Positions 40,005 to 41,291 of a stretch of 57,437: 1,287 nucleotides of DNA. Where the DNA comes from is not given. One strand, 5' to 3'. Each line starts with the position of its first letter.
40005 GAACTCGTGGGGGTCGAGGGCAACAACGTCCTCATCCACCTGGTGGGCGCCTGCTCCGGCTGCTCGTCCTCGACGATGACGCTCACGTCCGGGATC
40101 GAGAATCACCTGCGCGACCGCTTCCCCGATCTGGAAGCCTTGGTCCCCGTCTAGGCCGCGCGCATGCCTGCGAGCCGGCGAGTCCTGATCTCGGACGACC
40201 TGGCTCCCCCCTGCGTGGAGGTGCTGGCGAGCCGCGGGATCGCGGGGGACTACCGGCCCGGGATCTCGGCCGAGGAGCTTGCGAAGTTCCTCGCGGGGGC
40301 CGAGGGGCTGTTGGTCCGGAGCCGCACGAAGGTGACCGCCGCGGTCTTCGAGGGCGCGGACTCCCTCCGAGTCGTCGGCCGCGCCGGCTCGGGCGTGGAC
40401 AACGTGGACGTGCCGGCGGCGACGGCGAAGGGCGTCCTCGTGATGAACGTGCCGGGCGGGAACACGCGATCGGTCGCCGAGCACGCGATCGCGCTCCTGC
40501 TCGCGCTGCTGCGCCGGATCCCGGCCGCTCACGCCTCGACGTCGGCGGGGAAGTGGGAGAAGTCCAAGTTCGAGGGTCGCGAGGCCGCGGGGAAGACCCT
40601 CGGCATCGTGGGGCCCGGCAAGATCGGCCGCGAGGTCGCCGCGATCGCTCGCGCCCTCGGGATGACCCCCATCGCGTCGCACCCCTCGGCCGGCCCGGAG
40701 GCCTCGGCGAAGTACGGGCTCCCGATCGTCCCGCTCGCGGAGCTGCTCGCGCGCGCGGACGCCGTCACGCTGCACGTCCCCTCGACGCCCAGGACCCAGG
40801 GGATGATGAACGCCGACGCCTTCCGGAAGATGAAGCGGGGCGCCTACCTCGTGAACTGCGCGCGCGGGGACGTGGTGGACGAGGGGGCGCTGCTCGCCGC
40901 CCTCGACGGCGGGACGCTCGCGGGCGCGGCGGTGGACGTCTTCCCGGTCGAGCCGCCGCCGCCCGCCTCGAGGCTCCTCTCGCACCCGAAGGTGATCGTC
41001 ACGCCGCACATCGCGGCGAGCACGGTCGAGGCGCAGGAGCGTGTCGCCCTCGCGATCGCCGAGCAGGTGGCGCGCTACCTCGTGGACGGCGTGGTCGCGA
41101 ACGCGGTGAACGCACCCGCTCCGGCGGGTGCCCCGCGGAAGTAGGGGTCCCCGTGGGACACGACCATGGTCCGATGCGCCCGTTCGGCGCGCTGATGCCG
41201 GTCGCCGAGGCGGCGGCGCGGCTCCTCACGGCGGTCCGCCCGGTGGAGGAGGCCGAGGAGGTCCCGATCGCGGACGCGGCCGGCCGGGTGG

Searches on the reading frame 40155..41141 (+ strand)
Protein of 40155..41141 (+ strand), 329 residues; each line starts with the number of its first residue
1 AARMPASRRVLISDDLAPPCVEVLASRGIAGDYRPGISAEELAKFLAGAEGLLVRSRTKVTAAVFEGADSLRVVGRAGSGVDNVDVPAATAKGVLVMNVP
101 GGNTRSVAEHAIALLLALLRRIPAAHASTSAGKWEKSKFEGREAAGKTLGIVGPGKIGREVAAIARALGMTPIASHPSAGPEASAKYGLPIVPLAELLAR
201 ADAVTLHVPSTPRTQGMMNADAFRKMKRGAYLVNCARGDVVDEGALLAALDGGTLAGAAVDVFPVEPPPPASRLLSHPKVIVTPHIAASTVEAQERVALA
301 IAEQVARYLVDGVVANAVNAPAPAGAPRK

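Call 60: search_protein_families(library=pfam, proteins=[window:40155-41141:+], max_evalue=0.00001)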
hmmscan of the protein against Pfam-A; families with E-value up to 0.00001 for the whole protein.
window:40155-41141:+ (329 aa): 2 families
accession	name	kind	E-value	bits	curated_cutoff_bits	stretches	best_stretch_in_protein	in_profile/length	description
PF02826.25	2-Hacid_dh_C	-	4.7e-61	205.7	25.1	1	112-287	1-178/178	D-isomer specific 2-hydroxyacid dehydrogenase, NAD binding domain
PF00389.36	2-Hacid_dh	-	7.6e-37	126.4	24.6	1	10-319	1-134/134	D-isomer specific 2-hydroxyacid dehydrogenase, catalytic domain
